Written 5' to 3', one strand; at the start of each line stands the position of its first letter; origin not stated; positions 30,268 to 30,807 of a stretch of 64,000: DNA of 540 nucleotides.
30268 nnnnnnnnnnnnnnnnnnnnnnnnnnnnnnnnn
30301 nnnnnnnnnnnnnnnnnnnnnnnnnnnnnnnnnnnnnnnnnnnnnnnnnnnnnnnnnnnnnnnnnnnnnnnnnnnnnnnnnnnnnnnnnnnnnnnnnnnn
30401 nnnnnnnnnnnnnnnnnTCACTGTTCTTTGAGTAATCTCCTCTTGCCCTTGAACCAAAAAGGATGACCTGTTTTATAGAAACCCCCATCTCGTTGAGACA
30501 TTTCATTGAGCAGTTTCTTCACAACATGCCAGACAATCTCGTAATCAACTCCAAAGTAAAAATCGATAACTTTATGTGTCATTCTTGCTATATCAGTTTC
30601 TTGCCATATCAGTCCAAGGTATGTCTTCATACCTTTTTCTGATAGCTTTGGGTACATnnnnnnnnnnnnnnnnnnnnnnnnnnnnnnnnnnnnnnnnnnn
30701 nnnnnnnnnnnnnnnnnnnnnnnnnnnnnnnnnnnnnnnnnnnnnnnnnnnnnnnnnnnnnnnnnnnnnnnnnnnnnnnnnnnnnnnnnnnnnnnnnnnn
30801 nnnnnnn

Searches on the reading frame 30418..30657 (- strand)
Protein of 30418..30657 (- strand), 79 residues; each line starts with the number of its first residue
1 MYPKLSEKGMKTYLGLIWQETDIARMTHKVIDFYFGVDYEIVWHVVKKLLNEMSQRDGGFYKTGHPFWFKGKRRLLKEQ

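Call 75: search_protein_families(library=pfam, proteins=[window:30418-30657:-], max_evalue=0.01)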
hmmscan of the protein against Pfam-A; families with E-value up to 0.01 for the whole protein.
window:30418-30657:- (79 aa): 1 family
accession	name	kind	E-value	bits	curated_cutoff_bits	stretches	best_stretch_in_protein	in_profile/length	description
PF01934.22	HepT-like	-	0.00021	21.4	23.5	1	22-54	82-114/120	Ribonuclease HepT-like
